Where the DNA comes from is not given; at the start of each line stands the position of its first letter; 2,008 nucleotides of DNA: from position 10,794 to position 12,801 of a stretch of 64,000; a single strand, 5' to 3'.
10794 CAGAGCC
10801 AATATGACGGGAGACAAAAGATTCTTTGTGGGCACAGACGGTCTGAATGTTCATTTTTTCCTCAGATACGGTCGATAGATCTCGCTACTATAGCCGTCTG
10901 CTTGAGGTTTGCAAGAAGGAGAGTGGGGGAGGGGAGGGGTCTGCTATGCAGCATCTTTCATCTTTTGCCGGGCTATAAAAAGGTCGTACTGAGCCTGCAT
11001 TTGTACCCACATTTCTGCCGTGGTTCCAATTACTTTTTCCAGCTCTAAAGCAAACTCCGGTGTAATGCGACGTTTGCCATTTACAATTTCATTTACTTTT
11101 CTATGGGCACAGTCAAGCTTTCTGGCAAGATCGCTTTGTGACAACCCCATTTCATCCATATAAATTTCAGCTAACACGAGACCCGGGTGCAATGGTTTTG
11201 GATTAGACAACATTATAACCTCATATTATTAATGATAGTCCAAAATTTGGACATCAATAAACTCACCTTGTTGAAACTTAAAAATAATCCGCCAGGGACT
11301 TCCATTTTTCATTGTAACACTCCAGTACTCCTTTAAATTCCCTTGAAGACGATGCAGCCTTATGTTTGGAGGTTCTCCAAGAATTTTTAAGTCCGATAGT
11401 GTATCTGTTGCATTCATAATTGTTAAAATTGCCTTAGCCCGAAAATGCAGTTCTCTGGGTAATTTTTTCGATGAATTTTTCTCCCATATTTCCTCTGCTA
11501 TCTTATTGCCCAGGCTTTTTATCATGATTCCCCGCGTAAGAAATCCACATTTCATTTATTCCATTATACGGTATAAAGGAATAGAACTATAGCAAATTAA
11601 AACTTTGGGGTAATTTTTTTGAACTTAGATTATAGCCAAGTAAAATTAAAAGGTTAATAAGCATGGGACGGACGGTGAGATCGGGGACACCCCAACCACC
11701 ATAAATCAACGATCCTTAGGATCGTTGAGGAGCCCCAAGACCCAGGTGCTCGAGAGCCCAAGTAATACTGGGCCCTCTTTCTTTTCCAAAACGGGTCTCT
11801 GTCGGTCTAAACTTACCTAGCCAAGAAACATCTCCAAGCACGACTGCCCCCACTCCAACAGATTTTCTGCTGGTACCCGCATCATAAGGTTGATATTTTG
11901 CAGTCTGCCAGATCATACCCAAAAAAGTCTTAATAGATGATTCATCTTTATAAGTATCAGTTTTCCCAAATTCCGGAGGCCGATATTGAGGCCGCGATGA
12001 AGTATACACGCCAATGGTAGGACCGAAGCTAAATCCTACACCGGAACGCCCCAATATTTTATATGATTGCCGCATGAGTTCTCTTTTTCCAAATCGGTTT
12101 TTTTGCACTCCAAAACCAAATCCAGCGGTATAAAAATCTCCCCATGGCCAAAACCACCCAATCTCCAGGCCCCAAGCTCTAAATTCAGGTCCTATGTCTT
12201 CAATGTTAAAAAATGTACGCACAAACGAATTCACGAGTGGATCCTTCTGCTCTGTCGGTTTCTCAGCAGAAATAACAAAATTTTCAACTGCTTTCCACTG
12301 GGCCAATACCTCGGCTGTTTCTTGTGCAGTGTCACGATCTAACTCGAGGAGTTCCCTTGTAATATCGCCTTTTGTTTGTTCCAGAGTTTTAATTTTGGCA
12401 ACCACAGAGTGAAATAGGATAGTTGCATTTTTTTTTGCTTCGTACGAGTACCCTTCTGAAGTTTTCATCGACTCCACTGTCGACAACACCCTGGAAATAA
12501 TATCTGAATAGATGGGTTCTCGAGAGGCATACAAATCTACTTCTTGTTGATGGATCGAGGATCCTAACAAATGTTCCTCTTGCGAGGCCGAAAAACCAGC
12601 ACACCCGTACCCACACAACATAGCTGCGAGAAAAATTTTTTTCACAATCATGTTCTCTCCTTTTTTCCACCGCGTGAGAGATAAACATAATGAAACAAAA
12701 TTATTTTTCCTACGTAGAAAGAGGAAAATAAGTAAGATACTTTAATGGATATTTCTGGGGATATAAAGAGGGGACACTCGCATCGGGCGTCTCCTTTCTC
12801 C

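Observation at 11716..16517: Cluster of four signal-peptide proteins, three forming a novel paralogous family separated by repeat elements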

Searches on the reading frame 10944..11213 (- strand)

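Call 47: search_protein_families(library=padloc, proteins=[window:10944-11213:-], max_evalue=0.1)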
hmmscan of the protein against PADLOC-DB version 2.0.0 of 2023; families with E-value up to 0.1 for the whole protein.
window:10944-11213:- (89 aa): 4 families
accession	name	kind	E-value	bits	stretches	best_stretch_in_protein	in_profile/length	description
PDLC03982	PD-Lambda-2_B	-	5.3e-06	24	1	18-76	67-124/402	-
PDLC04775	PDC-M69A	-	0.0009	17.7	1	18-74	15-71/113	-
PDLC02926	HTH_VI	-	0.0031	15.7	1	23-53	14-44/92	-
PDLC04760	PDC-M64C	-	0.004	15.5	1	19-64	35-80/93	-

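Call 48: search_protein_families(library=phrogs, proteins=[window:10944-11213:-], max_evalue=0.1)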
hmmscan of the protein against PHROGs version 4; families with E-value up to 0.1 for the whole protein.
window:10944-11213:- (89 aa): 19 families
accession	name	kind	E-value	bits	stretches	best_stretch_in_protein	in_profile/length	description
phrog_1381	-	moron, auxiliary metabolic gene and host takeover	1.5e-23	84.4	1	4-86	7-89/264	plasmid antitoxin with HTH domain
phrog_2439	-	transcription regulation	4.3e-08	33.4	1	17-76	14-73/367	transcriptional regulator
phrog_1373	-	transcription regulation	7e-06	27.1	1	19-68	72-121/166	transcriptional regulator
phrog_8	-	transcription regulation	1.4e-05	25.7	1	17-67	165-213/346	transcriptional regulator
phrog_3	-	transcription regulation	1.9e-05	25.6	1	18-67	96-141/430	transcriptional repressor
phrog_2328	-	transcription regulation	0.0001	23.1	1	17-55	22-60/128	transcriptional repressor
phrog_2967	-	transcription regulation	0.00027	21.6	1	18-61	18-61/225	transcriptional regulator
phrog_638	-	transcription regulation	0.00066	20.6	1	25-69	19-63/145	transcriptional regulator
phrog_955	-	DNA, RNA and nucleotide metabolism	0.0032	18.2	1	22-60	36-74/142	HTH DNA binding protein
phrog_4600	-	unknown function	0.0033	18.2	1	19-54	20-54/86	-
phrog_9217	-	transcription regulation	0.0034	18.6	1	12-57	42-88/111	transcriptional regulator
phrog_1468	-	transcription regulation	0.0035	17.9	1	19-48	16-45/67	transcriptional repressor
phrog_1124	-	transcription regulation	0.0049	17.4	1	20-60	18-57/177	transcriptional regulator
phrog_4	-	transcription regulation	0.0059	16.6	1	15-67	142-189/400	transcriptional repressor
phrog_836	-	transcription regulation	0.009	17.1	1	16-49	88-122/133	late transcriptional activator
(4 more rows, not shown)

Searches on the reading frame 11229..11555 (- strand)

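Call 47: search_protein_families(library=padloc, proteins=[window:11229-11555:-], max_evalue=0.1)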
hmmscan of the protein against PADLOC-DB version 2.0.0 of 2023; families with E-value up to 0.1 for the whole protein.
window:11229-11555:- (108 aa): 0 families

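Call 48: search_protein_families(library=phrogs, proteins=[window:11229-11555:-], max_evalue=0.1)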
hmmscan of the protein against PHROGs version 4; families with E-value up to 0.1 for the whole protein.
window:11229-11555:- (108 aa): 2 families
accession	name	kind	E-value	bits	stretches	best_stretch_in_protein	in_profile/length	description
phrog_3066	-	moron, auxiliary metabolic gene and host takeover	1.2e-19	71.2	1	11-108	1-92/94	toxin of TA system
phrog_1213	-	moron, auxiliary metabolic gene and host takeover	0.0054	18.3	1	51-100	31-73/88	RelE-like toxin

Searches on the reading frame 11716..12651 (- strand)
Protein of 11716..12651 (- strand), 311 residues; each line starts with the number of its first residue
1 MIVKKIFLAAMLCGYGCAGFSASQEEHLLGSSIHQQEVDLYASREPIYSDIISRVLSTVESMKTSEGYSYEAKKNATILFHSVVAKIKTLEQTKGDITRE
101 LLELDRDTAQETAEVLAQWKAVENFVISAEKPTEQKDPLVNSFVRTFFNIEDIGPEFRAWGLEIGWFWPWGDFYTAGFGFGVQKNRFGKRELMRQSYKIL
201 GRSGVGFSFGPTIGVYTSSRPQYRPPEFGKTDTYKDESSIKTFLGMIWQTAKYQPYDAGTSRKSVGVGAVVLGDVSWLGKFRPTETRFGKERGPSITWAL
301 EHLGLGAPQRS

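Call 4: search_protein_families(library=pfam, proteins=[window:11716-12651:-], max_evalue=1)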
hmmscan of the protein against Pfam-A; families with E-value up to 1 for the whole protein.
window:11716-12651:- (311 aa): 1 family
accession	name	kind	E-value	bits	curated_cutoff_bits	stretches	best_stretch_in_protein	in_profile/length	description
PF17675.6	APG6_N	-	0.17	12.7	45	1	73-138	55-120/132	Apg6 coiled-coil region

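Call 5: search_protein_families(library=ncbifam, proteins=[window:11716-12651:-], max_evalue=1)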
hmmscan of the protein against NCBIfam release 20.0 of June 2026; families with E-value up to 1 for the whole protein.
window:11716-12651:- (311 aa): 2 families
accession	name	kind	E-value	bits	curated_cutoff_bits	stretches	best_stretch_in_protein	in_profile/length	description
NF005073.0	PRK06495.1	subfamily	0.1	11.9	296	1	41-77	196-232/257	enoyl-CoA hydratase/isomerase family protein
NF010040.1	PRK13516.1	equivalog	0.11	11.5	425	1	68-131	24-86/369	YbdK family carboxylate-amine ligase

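Call 20: search_protein_representatives(alignment_id=A1)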
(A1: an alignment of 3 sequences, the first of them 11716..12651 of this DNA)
Query: 3 sequences, 336 profile positions. Proteins with E-value up to 0.001 (for the whole library): 5; up to 1e-10: 5; up to 1e-30: 4. The best 5 are listed.
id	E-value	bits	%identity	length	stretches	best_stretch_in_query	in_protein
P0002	2.3e-155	533.6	-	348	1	2-328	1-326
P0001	2.5e-152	523.6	-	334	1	1-336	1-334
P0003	6.9e-127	440.0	-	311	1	1-331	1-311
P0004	9.2e-39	150.2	-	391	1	2-334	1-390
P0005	1.2e-12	64.4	-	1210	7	219-317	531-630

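Call 29: find_related_loci(query=P0004, collection=genome_contigs, flank=8000)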
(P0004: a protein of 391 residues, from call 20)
Query P0004 (391 aa) in genome_contigs; peptide patterns used: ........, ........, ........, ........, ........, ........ (x = any residue, [..] = any of these).
599 stretches matched a pattern, but none encodes a relative of the query by tblastn (E <= 1e-3).

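Call 30: find_related_loci(query=P0004, collection=metagenome_contigs, flank=8000)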
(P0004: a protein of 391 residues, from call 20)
Query P0004 (391 aa) in metagenome_contigs; peptide patterns used: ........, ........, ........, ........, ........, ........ (x = any residue, [..] = any of these).
599 stretches matched a pattern, but none encodes a relative of the query by tblastn (E <= 1e-3).

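Call 31: find_homologous_proteins(query=P0004, max_evalue=0.01)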
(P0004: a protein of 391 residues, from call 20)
Query P0004 (391 aa): 1 proteins with E <= 0.01 among 3236 candidates.
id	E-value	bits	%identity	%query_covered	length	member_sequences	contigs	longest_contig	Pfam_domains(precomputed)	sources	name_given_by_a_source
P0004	5.8e-273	923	100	100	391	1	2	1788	-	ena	-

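Call 33: find_encoding_contigs(protein=P0004, flank=5000)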
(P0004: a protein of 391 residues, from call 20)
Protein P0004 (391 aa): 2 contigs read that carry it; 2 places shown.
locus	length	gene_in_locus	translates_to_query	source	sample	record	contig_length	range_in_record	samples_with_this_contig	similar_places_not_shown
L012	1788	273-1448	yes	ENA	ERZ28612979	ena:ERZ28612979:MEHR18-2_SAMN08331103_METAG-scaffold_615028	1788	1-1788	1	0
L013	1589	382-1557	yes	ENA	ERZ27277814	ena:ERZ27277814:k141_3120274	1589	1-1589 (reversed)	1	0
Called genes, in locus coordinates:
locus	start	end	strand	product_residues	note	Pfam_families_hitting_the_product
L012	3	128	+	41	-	?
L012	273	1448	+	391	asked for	-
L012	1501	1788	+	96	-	?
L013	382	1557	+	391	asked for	-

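Call 47: search_protein_families(library=padloc, proteins=[window:11716-12651:-, P0004], max_evalue=0.1)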
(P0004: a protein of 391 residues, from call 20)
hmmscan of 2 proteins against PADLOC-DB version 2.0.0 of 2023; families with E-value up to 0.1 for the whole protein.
window:11716-12651:- (311 aa): 0 families

P0004 (391 aa): 1 family
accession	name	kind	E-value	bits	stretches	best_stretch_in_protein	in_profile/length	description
PDLC03961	ShosA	-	0.058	10.7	1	27-92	39-104/303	-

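Call 48: search_protein_families(library=phrogs, proteins=[window:11716-12651:-, P0004], max_evalue=0.1)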
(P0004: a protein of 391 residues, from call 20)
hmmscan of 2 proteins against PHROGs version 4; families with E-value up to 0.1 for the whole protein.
window:11716-12651:- (311 aa): 0 families

P0004 (391 aa): 0 families

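Call 53: find_encoding_contigs(protein=window:11716-12651:-, flank=8000, max_places=10)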
Protein window:11716-12651:- (311 aa): 10 contigs read that carry it; 5 places shown.
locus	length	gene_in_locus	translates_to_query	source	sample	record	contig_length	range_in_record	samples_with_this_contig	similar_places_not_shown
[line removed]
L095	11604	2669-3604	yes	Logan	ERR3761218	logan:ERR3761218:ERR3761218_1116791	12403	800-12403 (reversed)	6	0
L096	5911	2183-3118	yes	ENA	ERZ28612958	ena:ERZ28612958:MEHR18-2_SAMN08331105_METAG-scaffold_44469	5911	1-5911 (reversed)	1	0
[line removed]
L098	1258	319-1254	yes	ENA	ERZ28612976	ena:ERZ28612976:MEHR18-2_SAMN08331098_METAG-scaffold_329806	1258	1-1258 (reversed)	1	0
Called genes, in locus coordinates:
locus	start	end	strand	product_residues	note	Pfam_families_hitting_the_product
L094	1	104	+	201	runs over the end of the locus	PF06835:LptC (faint)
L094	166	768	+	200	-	PF03968:LptD_N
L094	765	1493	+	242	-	PF00005:ABC_tran, PF12399:BCA_ABC_TP_C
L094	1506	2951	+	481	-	PF00309:Sigma54_AID, PF04963:Sigma54_CBD, PF04552:Sigma54_DBD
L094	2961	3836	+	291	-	PF03668:RapZ-like_N, PF22740:PapZ_C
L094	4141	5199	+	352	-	-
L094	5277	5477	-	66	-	-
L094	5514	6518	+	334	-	-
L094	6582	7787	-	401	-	-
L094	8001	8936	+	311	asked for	-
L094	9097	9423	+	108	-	PF05015:HigB-like_toxin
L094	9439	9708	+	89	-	PF13560:HTH_31 (faint), PF01381:HTH_3, PF15943:YdaS_toxin (weak)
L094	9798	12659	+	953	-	PF02347:GDC-P, PF01212:Beta_elim_lyase (weak), PF21478:GcvP2_C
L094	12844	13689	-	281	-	PF01544:CorA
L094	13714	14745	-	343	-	PF03741:TerC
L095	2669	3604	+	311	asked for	-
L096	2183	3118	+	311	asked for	-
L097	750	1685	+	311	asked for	-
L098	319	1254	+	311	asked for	-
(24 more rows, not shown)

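Call 64: predict_structure(alignment_id=A5)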
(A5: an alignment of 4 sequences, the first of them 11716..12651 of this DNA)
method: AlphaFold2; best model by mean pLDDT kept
length: 311 residues; sequences in the alignment: 4
mean_pLDDT: 40.2   pTM: 0.33
mean pLDDT of the five models: 40.2, 40.0, 38.0, 37.4, 33.3
residues with pLDDT >= 90: 0; 70-90: 17; 50-70: 67; < 50: 227
segments of 3 or more residues with pLDDT < 50: 1-38, 126-311
pLDDT, mean of each block of 10 residues (from residue 1): 34 34 36 48 55 57 52 55 60 71 76 67 49 32 26 29 31 32 33 43 32 28 30 27 29 33 31 28 24 32 32 30
secondary structure, 60 per line:
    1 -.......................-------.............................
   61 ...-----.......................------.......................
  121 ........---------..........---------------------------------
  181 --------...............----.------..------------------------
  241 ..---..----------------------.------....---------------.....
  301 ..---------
elements in order: H2-24 H32-63 H69-91 H98-128 H138-147 H189-203 H277-280 H296-302

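Call 89: search_protein_families(library=pfam, proteins=[L012:915-1448:+], max_evalue=10)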
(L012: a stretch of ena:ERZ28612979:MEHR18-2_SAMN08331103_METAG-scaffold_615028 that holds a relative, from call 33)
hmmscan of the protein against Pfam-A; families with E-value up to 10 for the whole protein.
L012:915-1448:+ (177 aa): 1 family
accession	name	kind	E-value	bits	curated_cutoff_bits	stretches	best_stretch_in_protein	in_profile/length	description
PF02411.20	MerT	-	0.051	14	32.9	1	137-174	17-53/116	MerT mercuric transport protein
